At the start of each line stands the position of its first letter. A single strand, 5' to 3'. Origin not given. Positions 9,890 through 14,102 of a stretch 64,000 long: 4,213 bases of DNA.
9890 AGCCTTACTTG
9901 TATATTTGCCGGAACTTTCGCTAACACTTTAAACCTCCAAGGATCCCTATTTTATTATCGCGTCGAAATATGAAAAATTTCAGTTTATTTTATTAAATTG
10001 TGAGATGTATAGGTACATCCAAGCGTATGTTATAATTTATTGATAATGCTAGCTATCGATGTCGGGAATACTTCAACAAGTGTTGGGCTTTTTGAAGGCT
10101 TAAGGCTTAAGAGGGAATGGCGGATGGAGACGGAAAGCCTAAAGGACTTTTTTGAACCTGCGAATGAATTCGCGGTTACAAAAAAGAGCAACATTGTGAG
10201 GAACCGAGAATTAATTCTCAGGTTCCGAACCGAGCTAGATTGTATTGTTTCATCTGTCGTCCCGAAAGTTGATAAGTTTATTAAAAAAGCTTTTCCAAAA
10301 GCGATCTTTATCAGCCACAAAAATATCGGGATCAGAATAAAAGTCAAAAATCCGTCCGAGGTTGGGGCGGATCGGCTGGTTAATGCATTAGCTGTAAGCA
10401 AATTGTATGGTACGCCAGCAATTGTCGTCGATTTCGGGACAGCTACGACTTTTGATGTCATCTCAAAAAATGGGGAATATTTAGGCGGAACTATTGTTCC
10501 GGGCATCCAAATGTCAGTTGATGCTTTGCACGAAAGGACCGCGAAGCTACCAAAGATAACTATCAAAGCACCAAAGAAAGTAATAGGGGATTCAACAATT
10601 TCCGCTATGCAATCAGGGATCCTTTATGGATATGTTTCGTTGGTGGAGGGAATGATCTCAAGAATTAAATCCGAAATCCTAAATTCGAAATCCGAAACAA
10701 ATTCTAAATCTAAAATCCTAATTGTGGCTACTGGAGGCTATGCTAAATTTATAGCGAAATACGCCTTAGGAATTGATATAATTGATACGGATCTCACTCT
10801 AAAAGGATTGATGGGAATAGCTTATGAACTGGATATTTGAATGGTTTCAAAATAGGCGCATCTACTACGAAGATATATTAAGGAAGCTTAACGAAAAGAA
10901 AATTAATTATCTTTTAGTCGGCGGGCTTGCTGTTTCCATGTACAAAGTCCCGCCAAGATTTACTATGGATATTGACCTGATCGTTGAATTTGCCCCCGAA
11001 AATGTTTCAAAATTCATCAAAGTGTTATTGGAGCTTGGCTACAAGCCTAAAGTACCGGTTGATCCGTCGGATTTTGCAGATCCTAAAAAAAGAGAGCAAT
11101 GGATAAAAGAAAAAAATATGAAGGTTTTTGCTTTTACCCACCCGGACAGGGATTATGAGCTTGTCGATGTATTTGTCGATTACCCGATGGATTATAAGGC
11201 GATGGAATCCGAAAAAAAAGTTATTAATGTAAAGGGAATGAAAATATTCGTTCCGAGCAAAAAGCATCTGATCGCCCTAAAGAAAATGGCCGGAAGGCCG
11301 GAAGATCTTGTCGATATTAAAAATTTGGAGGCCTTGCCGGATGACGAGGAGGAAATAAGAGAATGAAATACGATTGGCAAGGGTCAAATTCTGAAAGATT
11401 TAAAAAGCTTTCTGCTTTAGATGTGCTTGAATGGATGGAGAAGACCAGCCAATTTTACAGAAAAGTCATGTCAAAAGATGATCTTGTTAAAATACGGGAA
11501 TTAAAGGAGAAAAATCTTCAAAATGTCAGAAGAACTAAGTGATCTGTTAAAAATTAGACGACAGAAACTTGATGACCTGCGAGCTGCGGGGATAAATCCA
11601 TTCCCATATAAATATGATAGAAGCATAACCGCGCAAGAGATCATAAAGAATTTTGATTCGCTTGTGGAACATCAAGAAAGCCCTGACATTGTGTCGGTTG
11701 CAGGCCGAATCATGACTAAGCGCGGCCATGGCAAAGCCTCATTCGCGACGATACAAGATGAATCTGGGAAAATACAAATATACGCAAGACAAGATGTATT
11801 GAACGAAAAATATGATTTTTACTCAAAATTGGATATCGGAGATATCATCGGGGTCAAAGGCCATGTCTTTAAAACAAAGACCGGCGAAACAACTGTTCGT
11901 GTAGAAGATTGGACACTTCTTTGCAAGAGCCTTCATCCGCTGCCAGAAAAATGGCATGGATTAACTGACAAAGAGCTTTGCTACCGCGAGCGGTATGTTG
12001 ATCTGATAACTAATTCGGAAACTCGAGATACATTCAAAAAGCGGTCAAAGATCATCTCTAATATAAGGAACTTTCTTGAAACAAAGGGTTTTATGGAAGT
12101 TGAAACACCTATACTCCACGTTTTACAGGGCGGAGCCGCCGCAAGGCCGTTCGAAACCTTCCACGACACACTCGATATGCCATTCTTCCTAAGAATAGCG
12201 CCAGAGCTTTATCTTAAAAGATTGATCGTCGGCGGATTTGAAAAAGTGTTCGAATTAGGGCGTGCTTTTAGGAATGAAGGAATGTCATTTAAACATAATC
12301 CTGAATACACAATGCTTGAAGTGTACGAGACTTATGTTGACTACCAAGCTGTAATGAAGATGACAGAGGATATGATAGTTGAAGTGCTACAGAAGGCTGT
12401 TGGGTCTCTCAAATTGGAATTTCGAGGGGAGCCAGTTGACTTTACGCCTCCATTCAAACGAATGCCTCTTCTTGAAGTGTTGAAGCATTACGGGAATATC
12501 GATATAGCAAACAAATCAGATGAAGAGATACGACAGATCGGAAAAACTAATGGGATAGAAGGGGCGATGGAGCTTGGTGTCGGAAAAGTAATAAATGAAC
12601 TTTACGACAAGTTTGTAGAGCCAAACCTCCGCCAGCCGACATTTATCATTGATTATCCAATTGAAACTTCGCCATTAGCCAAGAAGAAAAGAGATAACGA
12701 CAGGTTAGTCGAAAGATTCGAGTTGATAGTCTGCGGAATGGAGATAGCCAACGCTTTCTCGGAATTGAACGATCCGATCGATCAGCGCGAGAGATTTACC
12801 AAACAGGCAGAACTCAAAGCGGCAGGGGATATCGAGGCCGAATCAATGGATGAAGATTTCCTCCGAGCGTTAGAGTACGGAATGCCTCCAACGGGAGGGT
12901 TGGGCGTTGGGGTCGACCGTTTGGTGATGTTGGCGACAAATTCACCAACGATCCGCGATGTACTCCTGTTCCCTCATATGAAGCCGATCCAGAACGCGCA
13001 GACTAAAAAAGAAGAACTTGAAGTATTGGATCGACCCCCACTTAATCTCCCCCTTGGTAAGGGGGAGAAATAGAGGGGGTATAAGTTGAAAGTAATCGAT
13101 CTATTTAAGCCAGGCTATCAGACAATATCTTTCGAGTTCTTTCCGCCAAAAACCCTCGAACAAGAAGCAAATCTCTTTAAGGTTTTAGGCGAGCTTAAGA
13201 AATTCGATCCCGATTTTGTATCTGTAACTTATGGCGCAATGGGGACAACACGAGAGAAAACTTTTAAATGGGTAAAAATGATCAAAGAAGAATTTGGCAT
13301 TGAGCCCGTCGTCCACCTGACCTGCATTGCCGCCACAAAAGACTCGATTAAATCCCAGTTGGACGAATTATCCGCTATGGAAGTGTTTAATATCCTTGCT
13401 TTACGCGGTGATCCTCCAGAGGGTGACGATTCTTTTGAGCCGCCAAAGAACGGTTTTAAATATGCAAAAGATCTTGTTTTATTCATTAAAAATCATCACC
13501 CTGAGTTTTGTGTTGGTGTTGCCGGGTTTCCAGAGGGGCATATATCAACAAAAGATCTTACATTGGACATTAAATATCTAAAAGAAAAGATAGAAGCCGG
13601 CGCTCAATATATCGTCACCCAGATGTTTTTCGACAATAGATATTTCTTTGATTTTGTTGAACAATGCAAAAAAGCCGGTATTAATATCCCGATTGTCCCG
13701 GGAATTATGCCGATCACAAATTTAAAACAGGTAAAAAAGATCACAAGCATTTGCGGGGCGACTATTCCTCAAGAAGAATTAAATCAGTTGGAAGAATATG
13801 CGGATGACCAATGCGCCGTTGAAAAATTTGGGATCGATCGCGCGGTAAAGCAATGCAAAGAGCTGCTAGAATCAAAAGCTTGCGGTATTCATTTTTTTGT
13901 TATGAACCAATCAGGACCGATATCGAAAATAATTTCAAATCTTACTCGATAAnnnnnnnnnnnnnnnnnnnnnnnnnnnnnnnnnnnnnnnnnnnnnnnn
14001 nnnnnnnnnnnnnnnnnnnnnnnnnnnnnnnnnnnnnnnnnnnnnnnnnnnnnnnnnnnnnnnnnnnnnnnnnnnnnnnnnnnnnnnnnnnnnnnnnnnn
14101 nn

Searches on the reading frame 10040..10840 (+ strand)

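Call 56: search_protein_families(library=pfam, proteins=[window:10040-10840:+], max_evalue=0.001)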
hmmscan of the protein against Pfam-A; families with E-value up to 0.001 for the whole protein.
window:10040-10840:+ (266 aa): 1 family
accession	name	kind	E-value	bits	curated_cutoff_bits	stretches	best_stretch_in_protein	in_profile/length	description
PF03309.20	Pan_kinase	-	2.2e-62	211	24.7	1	3-208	1-205/205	Type III pantothenate kinase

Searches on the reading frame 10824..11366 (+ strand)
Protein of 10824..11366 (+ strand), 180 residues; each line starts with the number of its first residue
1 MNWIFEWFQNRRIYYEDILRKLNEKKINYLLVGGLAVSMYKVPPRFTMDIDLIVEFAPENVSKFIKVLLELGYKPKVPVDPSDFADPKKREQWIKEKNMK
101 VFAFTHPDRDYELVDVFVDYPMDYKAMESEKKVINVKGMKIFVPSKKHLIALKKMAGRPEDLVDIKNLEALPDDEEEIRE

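Call 56: search_protein_families(library=pfam, proteins=[window:10824-11366:+], max_evalue=0.001)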
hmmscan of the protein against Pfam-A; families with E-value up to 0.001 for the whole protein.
window:10824-11366:+ (180 aa): 4 families
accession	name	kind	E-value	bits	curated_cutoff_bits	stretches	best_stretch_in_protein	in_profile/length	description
PF19502.5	DUF6036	-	9.3e-07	29.2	23.6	1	23-167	16-117/164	Nucleotidyltransferase of unknown function (DUF6036)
PF09970.15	DUF2204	-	4.9e-06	26.7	20.3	0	15-54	5-44/181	Nucleotidyl transferase of unknown function (DUF2204)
PF08843.17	AbiEii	-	3.6e-05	24.2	22.5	1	22-95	8-82/238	Nucleotidyl transferase AbiEii toxin, Type IV TA system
PF14907.12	NTP_transf_5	-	0.00022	21.3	31.2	1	15-88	60-124/249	Uncharacterised nucleotidyltransferase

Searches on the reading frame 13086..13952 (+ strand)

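Call 56: search_protein_families(library=pfam, proteins=[window:13086-13952:+], max_evalue=0.001)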
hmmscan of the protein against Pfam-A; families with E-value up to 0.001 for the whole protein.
window:13086-13952:+ (288 aa): 1 family
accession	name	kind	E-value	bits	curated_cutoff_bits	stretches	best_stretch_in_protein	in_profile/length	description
PF02219.23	MTHFR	-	9.8e-98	327.5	24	1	9-286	8-286/287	Methylenetetrahydrofolate reductase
